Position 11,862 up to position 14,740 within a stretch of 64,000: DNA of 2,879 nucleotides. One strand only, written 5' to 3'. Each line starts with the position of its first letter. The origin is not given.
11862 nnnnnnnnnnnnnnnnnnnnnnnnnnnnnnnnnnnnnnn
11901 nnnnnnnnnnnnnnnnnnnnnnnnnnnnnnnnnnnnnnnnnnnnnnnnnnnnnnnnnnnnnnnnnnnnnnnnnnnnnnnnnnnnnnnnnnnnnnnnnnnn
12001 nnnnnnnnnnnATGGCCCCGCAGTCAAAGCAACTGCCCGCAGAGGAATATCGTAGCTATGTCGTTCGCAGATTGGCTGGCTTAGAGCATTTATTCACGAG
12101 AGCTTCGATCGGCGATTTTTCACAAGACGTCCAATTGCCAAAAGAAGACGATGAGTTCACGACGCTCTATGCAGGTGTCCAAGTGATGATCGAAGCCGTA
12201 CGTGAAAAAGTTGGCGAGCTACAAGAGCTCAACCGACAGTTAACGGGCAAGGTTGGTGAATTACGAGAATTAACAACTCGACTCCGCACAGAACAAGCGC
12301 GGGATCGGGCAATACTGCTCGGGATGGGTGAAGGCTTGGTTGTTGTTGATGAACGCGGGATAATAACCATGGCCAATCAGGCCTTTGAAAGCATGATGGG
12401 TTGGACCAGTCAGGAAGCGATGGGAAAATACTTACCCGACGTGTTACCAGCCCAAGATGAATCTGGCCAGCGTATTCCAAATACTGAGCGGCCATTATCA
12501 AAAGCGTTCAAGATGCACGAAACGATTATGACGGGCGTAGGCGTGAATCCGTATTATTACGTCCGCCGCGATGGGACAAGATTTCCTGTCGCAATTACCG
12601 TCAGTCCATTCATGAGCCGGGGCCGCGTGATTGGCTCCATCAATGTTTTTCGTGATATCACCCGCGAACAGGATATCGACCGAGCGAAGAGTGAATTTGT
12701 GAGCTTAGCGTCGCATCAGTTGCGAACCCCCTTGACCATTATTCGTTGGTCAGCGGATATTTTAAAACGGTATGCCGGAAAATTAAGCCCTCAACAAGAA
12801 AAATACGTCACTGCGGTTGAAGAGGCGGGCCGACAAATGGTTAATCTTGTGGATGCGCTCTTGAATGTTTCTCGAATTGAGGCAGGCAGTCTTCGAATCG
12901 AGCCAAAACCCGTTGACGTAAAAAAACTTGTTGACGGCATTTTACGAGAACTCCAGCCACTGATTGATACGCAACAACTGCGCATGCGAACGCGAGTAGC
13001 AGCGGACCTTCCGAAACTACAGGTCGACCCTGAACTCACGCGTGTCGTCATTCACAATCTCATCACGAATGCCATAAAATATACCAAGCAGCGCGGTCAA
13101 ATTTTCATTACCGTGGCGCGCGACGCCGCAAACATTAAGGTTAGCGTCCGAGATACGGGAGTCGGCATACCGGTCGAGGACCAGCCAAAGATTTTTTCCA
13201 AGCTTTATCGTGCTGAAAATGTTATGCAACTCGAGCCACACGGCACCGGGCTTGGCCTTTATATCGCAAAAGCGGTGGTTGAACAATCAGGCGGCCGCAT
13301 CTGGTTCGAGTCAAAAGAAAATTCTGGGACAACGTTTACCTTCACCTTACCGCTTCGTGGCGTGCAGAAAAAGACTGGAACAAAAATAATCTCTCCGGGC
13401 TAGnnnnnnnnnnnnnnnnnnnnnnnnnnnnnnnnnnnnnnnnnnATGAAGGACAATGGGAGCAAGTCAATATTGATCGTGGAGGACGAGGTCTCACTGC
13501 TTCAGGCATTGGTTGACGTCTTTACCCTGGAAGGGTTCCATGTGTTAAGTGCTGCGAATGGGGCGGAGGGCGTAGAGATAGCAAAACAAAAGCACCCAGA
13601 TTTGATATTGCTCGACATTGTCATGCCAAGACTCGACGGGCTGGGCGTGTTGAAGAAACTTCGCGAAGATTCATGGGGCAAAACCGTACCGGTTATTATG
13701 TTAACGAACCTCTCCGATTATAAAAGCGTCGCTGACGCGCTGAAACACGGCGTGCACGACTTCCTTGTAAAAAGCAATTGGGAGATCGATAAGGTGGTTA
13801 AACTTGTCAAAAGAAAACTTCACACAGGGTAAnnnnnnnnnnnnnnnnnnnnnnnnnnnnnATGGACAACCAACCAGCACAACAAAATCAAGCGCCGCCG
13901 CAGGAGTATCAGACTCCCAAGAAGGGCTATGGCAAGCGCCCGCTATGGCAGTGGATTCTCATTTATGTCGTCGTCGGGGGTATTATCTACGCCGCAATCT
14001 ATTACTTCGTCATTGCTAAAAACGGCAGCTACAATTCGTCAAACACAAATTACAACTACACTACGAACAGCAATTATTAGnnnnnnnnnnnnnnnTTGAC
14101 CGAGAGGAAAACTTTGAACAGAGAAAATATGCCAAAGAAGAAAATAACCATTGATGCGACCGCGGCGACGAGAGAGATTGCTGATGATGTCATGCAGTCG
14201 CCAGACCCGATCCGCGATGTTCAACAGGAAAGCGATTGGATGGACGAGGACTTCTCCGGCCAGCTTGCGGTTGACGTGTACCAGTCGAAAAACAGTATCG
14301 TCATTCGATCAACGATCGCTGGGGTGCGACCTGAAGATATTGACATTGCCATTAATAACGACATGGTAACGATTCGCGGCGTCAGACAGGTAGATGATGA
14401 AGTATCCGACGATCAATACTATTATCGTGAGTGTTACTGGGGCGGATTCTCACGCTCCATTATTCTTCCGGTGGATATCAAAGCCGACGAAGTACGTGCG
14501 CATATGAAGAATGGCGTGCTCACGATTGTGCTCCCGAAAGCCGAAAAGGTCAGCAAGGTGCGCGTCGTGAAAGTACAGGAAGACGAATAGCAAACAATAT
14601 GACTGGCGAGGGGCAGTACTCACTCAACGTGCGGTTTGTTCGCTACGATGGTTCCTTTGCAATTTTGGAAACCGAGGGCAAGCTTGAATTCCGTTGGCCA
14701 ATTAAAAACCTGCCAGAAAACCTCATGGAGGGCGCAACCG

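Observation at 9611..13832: Compact signalling cluster: paired STAS-like proteins, ECF sigma, membrane anti-sigma, cytoplasmic PAS histidine kinase, receiver-only regulator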

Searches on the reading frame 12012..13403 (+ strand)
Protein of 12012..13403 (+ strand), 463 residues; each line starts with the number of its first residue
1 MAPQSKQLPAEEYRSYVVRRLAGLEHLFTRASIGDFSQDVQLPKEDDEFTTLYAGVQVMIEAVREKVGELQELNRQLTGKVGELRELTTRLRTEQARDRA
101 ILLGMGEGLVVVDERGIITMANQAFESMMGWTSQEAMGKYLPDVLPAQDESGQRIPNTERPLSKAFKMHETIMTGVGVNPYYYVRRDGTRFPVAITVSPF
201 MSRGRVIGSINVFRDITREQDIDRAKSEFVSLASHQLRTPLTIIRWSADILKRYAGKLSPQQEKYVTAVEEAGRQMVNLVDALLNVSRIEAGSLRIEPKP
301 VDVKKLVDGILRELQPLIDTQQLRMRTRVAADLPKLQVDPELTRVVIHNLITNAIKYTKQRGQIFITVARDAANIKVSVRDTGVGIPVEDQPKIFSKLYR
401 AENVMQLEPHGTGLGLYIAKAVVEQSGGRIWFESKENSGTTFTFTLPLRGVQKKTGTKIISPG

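Call 4: search_protein_families(library=pfam, proteins=[window:12012-13403:+], max_evalue=1)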
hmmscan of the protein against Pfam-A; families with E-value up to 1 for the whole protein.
window:12012-13403:+ (463 aa): 13 families
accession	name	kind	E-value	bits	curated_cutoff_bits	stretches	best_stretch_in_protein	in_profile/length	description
PF02518.31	HATPase_c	-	4e-30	104.9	26.4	1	339-449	2-110/111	Histidine kinase-, DNA gyrase B-, and HSP90-like ATPase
PF00512.31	HisKA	-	5.5e-17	62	26.9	1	225-292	1-66/66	His Kinase A (phospho-acceptor) domain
PF00989.32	PAS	-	2.5e-16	60.1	22.6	1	97-216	2-113/113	PAS fold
PF13426.13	PAS_9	-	2.5e-15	57.1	27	1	107-217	2-102/103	PAS domain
PF08448.16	PAS_4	-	9.8e-12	45.5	23.1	1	107-219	6-108/110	PAS fold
PF13188.13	PAS_8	-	1.6e-06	28.3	21.8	1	99-153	4-58/65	PAS domain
PF13581.12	HATPase_c_2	-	0.00015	22.2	27.4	1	344-425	33-111/127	Histidine kinase-like ATPase domain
PF12860.13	PAS_7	-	0.0051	17.4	27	1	105-219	4-110/115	PAS fold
PF24820.1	Diguanyl_cycl_sensor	-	0.026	14.9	28.1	1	105-145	5-45/109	Diguanylate cyclase-like sensor domain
PF00672.30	HAMP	-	0.027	15.2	25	1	16-65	5-53/53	HAMP domain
PF14501.12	HATPase_c_5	-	0.18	12.2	22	1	345-438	8-94/102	GHKL domain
PF06005.17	ZapB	-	0.21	12.5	31.5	1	60-96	20-56/71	Cell division protein ZapB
PF01636.29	APH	-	0.23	11.6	23.2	1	269-349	90-173/239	Phosphotransferase enzyme family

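Call 6: search_protein_families(library=ncbifam, proteins=[window:12012-13403:+], max_evalue=0.01)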
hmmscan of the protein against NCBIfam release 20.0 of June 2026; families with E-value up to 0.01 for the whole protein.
window:12012-13403:+ (463 aa): 100 families (the best 25 are shown)
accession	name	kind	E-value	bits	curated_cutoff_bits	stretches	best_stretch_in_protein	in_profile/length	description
NF046044.1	PnpS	equivalog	1.7e-68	231.4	400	1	63-447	22-390/390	two-component system histidine kinase PnpS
NF033092.0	HK_WalK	equivalog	2.6e-66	224.4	725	1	65-448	230-594/594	cell wall metabolism sensor histidine kinase WalK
TIGR02966.1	phoR_proteo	equivalog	1.1e-57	195.6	334.2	1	98-446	8-333/333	phosphate regulon sensor histidine kinase PhoR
NF047874.1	MASE3_PAS_HK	subfamily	9.2e-53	180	560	1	56-455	224-632/655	MASE3 domain-containing sensor histidine kinase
TIGR02956.1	TMAO_torS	equivalog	4e-50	170.8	676.5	1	223-457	461-691/967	TMAO reductase system sensor histidine kinase/response regulator TorS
NF045595.1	HK_scytonemin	equivalog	4.4e-50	170.7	865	1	217-448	406-635/637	scytonemin biosynthesis sensor histidine kinase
NF008468.0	PRK11360.1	equivalog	7.7e-49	166.6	646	1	75-453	243-613/616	two-component system sensor histidine kinase AtoS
NF045911.1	TCSHisKinNblS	equivalog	7.3e-47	160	1000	1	89-447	259-619/621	two-component system sensor histidine kinase NblS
NF006800.0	PRK09303.1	equivalog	2.4e-46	158.4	342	1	225-450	150-379/383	histidine kinase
NF040691.1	MtrAB_MtrB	equivalog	2e-45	155.8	450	1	213-452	258-496/507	MtrAB system histidine kinase MtrB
NF008302.0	PRK11091.1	equivalog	6e-44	150.4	838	1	70-455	129-512/779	aerobic respiration two-component sensor histidine kinase ArcB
NF033093.1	HK_VicK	exception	1e-42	146.4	680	1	29-448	28-435/448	cell wall metabolism sensor histidine kinase VicK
NF008318.0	PRK11107.1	equivalog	1.1e-42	146.1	890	1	218-454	285-524/920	two-component sensor histidine kinase BarA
NF041880.1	EPS_EpsF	equivalog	9.2e-42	143.1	900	1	190-445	231-488/492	response regulator EpsF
NF041735.1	hist_kin_RppB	equivalog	6.4e-41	140.5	400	1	227-447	217-438/438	two-component system sensor histidine kinase RppB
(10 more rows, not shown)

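Call 37: find_related_loci(query=A4, collection=genome_contigs, flank=6000)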
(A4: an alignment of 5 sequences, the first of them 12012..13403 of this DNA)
Query A4 (463 aa) in genome_contigs; peptide patterns used: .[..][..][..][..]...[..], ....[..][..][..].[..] (x = any residue, [..] = any of these).
599 stretches matched a pattern (row limit reached: there are more); 471 encode a relative of the query (tblastn E <= 1e-3); the best 80 are kept; 80 distinct loci.
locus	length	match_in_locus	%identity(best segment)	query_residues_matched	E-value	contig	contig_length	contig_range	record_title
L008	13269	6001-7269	52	69-463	9e-146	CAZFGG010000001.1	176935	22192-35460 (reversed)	MAG TPA_asm: uncultured Gammaproteobacteria bacterium isolate SRP200132_co1_183 genome assembly, contig: NODE_66_length_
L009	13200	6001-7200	52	61-460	2e-142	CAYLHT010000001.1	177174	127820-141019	MAG TPA_asm: uncultured Gammaproteobacteria bacterium isolate SRP273308_co1_45 genome assembly, contig: NODE_74_length_1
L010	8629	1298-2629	41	6-458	9e-114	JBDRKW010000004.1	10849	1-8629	MAG: Candidatus Kerfeldbacteria bacterium isolate MEGAHIT-group-1.742 k141_6234010, whole genome shotgun sequence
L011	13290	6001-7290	41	46-458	5e-109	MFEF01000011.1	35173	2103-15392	MAG: Candidatus Doudnabacteria bacterium RIFCSPHIGHO2_01_48_18 rifcsphigho2_01_sub10_scaffold_213, whole genome shotgun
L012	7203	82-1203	47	78-456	3e-109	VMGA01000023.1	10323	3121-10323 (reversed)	MAG: Microgenomates group bacterium Gr01-1014_16 G01um101416_scaffold_2222, whole genome shotgun sequence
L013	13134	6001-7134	44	69-449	2e-108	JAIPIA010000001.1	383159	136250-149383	MAG: Candidatus Paceibacterota bacterium isolate Tobar12.5m-G42 Tobar12-5m-C10, whole genome shotgun sequence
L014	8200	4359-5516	44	69-457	3e-107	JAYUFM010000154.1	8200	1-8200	MAG: bacterium isolate GFS_7744 GFS_7744_153, whole genome shotgun sequence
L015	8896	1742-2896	45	69-456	3e-107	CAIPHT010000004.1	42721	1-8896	Candidatus Vogelbacteria bacterium isolate MJ-2014_bin-1736 genome assembly, contig: bin-1736:04/20, whole genome shotgu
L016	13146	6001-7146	44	69-453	7e-107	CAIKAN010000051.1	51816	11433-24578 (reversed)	uncultured bacterium isolate AM-2014_bin-3203 genome assembly, contig: bin-3203:51/99, whole genome shotgun sequence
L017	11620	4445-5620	44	67-461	1e-105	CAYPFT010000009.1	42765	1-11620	MAG TPA_asm: uncultured Candidatus Saccharibacteria bacterium isolate SRP090828_co3_53 genome assembly, contig: NODE_111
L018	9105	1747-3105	40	19-458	1e-105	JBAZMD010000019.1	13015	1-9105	MAG: Patescibacteria group bacterium isolate SO_2017_LW4_32 scaffold_9251_c1_LW137-91_2017, whole genome shotgun sequenc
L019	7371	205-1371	43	61-448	1e-105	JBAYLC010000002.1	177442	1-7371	MAG: Candidatus Paceibacterota bacterium isolate SO_2016_GW1_94 scaffold00170_OW334_2016, whole genome shotgun sequence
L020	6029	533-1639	44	88-456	2e-105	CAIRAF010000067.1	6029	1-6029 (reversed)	uncultured bacterium isolate T7-022_bin-281 genome assembly, contig: bin-281:067/111, whole genome shotgun sequence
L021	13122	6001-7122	45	85-460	3e-105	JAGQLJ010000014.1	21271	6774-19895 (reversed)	MAG: Candidatus Dojkabacteria bacterium isolate HKST-UBA13 2012-05-30_1_(paired)_contig_94995, whole genome shotgun sequ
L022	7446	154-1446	39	11-447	2e-105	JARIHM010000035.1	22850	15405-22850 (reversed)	MAG: Candidatus Saccharibacteria bacterium isolate CullarsAll.DT.42 k141_559651, whole genome shotgun sequence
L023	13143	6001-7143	46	84-460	5e-105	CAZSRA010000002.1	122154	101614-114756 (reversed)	MAG TPA_asm: uncultured Candidatus Saccharimonadales bacterium isolate SRP200132_co1_243 genome assembly, contig: NODE_1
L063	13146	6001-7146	40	94-463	5e-90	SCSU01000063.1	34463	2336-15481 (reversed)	MAG: Patescibacteria group bacterium isolate FW215_bin.7 FW215_bin.7-108983, whole genome shotgun sequence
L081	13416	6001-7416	34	3-458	1e-84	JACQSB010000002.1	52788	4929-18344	MAG: Candidatus Uhrbacteria bacterium isolate NC_groundwater_1374_Ag_S-0.2um_48_44 S_p2_S4_coassembly_k141_162817, whole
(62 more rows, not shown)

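Call 99: search_protein_families(library=pfam, proteins=[L008:5089-7272:+, L008:4760-5092:+, L008:8297-9232:+, L009:8349-9347:+, L023:9747-11540:+, L063:5632-7143:+, L081:5390-5992:+, L008:7798-8304:+], max_evalue=0.01)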
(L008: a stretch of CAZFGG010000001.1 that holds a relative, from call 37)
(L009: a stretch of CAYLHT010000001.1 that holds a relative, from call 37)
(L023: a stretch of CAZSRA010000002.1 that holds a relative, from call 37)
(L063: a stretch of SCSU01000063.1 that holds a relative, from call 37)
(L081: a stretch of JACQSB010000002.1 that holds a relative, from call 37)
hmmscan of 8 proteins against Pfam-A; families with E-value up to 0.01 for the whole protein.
L008:5089-7272:+ (727 aa): 10 families
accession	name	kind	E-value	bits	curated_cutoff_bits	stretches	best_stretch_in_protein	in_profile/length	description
PF05231.19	MASE1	-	1.9e-52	178.7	29.8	1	14-291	4-297/299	MASE1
PF02518.31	HATPase_c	-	3.1e-28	98.9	26.4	1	603-712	2-109/111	Histidine kinase-, DNA gyrase B-, and HSP90-like ATPase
PF00512.31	HisKA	-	2.2e-15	56.9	26.9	1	489-555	1-65/66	His Kinase A (phospho-acceptor) domain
PF13426.13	PAS_9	-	1.4e-14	54.7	27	1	371-481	2-102/103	PAS domain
PF00989.32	PAS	-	2.2e-14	53.8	22.6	1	363-480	4-113/113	PAS fold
PF08448.16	PAS_4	-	7.4e-13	49.1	23.1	1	368-482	3-107/110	PAS fold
PF13188.13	PAS_8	-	2.2e-07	30.9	21.8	1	368-417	9-58/65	PAS domain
PF12860.13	PAS_7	-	2.9e-05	24.6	27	1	369-484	4-111/115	PAS fold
PF13581.12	HATPase_c_2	-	0.0012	19.3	27.4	1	608-685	33-107/127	Histidine kinase-like ATPase domain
PF13589.12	HATPase_c_3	-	0.0081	16.6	25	0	608-684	4-81/137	Histidine kinase-, DNA gyrase B-, and HSP90-like ATPase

L008:4760-5092:+ (110 aa): 1 family
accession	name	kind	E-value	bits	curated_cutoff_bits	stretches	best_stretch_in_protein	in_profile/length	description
PF03980.19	Nnf1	-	0.0017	19.1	23.7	0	30-75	61-109/110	Nnf1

L008:8297-9232:+ (311 aa): 1 family
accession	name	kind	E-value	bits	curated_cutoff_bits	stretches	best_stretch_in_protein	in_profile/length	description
PF18915.5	DUF5667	-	5.9e-09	36.7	27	1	79-183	2-88/99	Domain of unknown function (DUF5667)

L009:8349-9347:+ (332 aa): 1 family
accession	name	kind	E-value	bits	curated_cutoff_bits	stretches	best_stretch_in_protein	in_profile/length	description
PF18915.5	DUF5667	-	4.5e-11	43.5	27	1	84-183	2-97/99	Domain of unknown function (DUF5667)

L023:9747-11540:+ (597 aa): 10 families
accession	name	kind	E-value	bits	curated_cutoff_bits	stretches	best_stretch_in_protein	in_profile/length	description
PF02518.31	HATPase_c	-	3e-30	105.4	26.4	1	484-593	2-109/111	Histidine kinase-, DNA gyrase B-, and HSP90-like ATPase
PF00989.32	PAS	-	1.3e-21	77.1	22.6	2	247-361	3-113/113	PAS fold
PF13426.13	PAS_9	-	1.9e-16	60.7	27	2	257-363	3-103/103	PAS domain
PF08448.16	PAS_4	-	4.5e-16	59.5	23.1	1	251-366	1-110/110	PAS fold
PF13188.13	PAS_8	-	2e-12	46.9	21.8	1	95-150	2-54/65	PAS domain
PF00512.31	HisKA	-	4.8e-12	46.2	26.9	1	371-438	2-66/66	His Kinase A (phospho-acceptor) domain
PF13581.12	HATPase_c_2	-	3.8e-05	24.1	27.4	1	483-571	27-112/127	Histidine kinase-like ATPase domain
PF13589.12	HATPase_c_3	-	0.00064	20.2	25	1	508-564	21-80/137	Histidine kinase-, DNA gyrase B-, and HSP90-like ATPase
PF12282.15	GAF_PdtaS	-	0.0018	18.6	23.7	1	292-375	61-142/145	Histidine kinase PdtaS, GAF domain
PF08447.18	PAS_3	-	0.0087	16.7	25.6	0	268-345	2-75/89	PAS fold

L063:5632-7143:+ (503 aa): 7 families
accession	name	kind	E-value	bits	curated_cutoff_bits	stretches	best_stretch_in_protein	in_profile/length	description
PF02518.31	HATPase_c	-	2.4e-24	86.4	26.4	1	369-491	2-110/111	Histidine kinase-, DNA gyrase B-, and HSP90-like ATPase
PF00512.31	HisKA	-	3.6e-14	53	26.9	1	254-322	1-66/66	His Kinase A (phospho-acceptor) domain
PF13426.13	PAS_9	-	3.7e-11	43.6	27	1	137-247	2-103/103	PAS domain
PF08448.16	PAS_4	-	2.4e-10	41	23.1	1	132-249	1-109/110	PAS fold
PF00989.32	PAS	-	7.1e-10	39.3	22.6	1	129-245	4-113/113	PAS fold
PF13188.13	PAS_8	-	0.00015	22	21.8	1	129-182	4-58/65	PAS domain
PF12860.13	PAS_7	-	0.00038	21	27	1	132-250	1-112/115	PAS fold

L081:5390-5992:+ (200 aa): 1 family
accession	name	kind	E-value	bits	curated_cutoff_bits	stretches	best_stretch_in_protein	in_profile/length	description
PF09536.15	DUF2378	-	1.7e-11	44.6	22.2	1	26-198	7-176/177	Protein of unknown function (DUF2378)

L008:7798-8304:+ (168 aa): 6 families
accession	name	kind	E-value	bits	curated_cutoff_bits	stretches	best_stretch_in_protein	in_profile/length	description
PF08281.18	Sigma70_r4_2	-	4e-14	52.4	25.7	1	110-160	4-54/54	Sigma-70, region 4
PF04542.20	Sigma70_r2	-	1.4e-10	41.2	24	1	17-79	5-69/71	Sigma-70 region 2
PF04545.22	Sigma70_r4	-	9.5e-10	38.3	24.1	1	113-162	1-50/50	Sigma-70, region 4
PF07638.17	Sigma70_ECF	-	5.7e-06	26.8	21.1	1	35-161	49-180/185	ECF sigma factor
PF13936.12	HTH_38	-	0.00036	20.6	27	1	115-155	3-43/44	Helix-turn-helix domain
PF22233.2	PhyR_sigma-like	-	0.00083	19.5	27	1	114-159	1-46/50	Response regulator PhyR, sigma-like domain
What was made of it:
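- On ECF sigma / membrane anti-sigma pair: The sigma>DUF5667 pairing recurs in L008 and L009 (call 99).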

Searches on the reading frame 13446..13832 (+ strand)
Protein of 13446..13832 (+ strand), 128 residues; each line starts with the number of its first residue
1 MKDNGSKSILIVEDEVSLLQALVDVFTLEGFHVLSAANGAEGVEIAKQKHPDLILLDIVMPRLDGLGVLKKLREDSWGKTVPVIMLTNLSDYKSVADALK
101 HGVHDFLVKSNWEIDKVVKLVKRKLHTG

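Call 4: search_protein_families(library=pfam, proteins=[window:13446-13832:+], max_evalue=1)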
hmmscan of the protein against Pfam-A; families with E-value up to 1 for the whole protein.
window:13446-13832:+ (128 aa): 3 families
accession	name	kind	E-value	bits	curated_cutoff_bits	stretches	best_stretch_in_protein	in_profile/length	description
PF00072.30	Response_reg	-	3.8e-27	95.1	30.2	1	9-118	1-107/111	Response regulator receiver domain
PF23198.2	PDE8A_N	-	0.052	13.9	29.6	1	6-93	10-98/147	PDE8A-like, N-terminal domain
PF23544.1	AtuA_ferredoxin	-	0.093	13.5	27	1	31-87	53-109/113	AtuA ferredoxin-like domain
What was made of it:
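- Checked: Receiver-only regulator, 13446-13832, 128 aa (call 4).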

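Call 6: search_protein_families(library=ncbifam, proteins=[window:13446-13832:+], max_evalue=0.01)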
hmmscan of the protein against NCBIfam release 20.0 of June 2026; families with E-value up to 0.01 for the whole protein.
window:13446-13832:+ (128 aa): 101 families (the best 25 are shown)
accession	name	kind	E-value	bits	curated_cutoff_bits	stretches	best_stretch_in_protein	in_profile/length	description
NF007135.0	PRK09581.1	equivalog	4.7e-24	85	474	1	8-111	4-107/457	PleD family two-component system response regulator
NF045944.1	ResRegRpaBCyano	equivalog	3.3e-23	82.3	330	1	10-125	1-115/229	response regulator transcription factor RpaB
NF008469.0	PRK11361.1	equivalog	8.2e-23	80.8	714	1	7-125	5-120/461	acetoacetate metabolism transcriptional regulator AtoC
NF007969.0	PRK10693.1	equivalog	9.2e-21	74.2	329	1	6-125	7-124/337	two-component system response regulator RssB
NF040689.1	MtrAB_MtrA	equivalog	1.7e-20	73.3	300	1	9-124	1-112/219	MtrAB system response regulator MtrA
TIGR02154.1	PhoB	equivalog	2.7e-20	72.6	296.2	1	7-110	3-106/226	phosphate regulon transcriptional regulator PhoB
NF012227.0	AdeR_RR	equivalog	3.9e-20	72.3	340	1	3-121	8-122/239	efflux system response regulator transcription factor AdeR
NF045505.1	RR_RssB_Pseudo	equivalog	1.9e-19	70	700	1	4-124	3-121/394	two-component system response regulator RssB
NF041733.1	resp_reg_CseB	equivalog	3.1e-19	69.3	350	1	8-110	2-101/228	two-component system response regulator CseB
NF045717.1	DVU0259_DivK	exception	3.3e-18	66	160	1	6-125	2-116/117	DVU0259 family response regulator domain-containing protein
NF053512.1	nitric_RR_NosR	exception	2.5e-17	63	400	1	9-125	1-115/422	response regulator c-di-GMP phosphodiesterase, NosR family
TIGR02875.1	spore_0_A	equivalog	3.7e-17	62.4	200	1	8-120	4-117/262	sporulation transcription factor Spo0A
TIGR01387.1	cztR_silR_copR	subfamily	3.9e-17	62.6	279.2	1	9-125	1-114/218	heavy metal response regulator transcription factor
NF008176.1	PRK10923.1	equivalog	1.1e-16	60.5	620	1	8-125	5-119/469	nitrogen regulation protein NR(I)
NF051870.1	NAssimRespRegNtrX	equivalog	1.2e-16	60.6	600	1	7-127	2-121/452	nitrogen assimilation response regulator NtrX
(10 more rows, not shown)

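Call 69: find_related_loci(query=A6, collection=metagenome_contigs, flank=8000)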
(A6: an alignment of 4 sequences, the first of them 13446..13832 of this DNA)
Query A6 (128 aa) in metagenome_contigs; peptide patterns used: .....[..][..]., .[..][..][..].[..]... (x = any residue, [..] = any of these).
600 stretches matched a pattern (row limit reached: there are more); 529 encode a relative of the query (tblastn E <= 1e-3); the best 80 are kept; 80 distinct loci.
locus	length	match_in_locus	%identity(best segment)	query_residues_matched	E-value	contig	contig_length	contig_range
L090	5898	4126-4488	55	7-126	1e-43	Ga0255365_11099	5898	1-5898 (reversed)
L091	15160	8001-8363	57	6-126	3e-43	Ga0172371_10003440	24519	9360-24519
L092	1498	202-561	58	6-125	3e-42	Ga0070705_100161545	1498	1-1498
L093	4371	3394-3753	56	6-125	4e-41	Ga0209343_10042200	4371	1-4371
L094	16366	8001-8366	54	4-126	1e-40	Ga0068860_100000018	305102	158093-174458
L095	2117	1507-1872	57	6-126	9e-41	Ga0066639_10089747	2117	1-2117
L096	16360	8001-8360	56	6-125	2e-40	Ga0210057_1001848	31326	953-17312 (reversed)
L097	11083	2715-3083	52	7-128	1e-39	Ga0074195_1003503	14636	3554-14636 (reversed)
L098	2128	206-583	54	1-125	3e-38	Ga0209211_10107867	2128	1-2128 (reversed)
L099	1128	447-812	54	4-125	2e-38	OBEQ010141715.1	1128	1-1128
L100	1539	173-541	51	4-125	3e-37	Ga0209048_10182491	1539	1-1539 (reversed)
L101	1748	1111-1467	50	6-122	4e-36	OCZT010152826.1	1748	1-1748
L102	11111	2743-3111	50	7-128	1e-35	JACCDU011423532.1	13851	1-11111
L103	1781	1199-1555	51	7-125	8e-36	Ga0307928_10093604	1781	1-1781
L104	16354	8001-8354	51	4-119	2e-35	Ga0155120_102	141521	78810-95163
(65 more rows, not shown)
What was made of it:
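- Tried and rejected: I anchored on the kinase instead (call 37) and on the receiver (call 69).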

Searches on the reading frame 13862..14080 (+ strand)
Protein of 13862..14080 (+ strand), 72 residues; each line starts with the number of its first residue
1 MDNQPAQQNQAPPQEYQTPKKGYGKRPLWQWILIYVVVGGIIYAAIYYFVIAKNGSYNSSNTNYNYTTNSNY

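Call 4: search_protein_families(library=pfam, proteins=[window:13862-14080:+], max_evalue=1)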
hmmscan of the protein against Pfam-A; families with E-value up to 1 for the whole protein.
window:13862-14080:+ (72 aa): 3 families
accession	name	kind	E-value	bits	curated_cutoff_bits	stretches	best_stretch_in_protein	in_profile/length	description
PF06024.17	Orf78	-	0.0018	18.9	29.4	1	14-62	46-98/101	Orf78 (ac78)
PF14283.11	CD1107-like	-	0.15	12.4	26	1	4-54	108-155/158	Mobile element protein CD1107-like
PF06624.17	RAMP4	-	0.16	12.4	24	1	12-42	23-53/60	Ribosome associated membrane protein RAMP4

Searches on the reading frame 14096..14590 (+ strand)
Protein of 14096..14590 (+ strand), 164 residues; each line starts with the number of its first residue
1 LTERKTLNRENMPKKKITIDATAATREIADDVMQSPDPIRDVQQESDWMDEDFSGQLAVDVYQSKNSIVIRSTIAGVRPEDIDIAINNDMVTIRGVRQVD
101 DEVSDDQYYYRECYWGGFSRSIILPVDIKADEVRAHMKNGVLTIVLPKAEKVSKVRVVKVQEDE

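Call 4: search_protein_families(library=pfam, proteins=[window:14096-14590:+], max_evalue=1)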
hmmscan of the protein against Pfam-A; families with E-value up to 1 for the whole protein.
window:14096-14590:+ (164 aa): 5 families
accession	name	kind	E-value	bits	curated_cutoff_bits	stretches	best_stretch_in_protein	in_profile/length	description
PF00011.27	HSP20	-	8.4e-21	74.4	20.8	1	61-161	2-102/102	Hsp20/alpha crystallin family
PF17886.7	ArsA_HSP20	-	9.4e-06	25.6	22.5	1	68-145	4-62/63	HSP20-like domain found in ArsA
PF04969.22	CS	-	0.037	15.5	21.3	1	61-148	5-78/78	CS domain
PF17850.7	CysA_C_terminal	-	0.099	13.7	29.7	1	73-84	32-43/43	CysA C-terminal regulatory domain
PF17912.7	OB_MalK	-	0.18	13.1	27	0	67-82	38-53/53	MalK OB fold domain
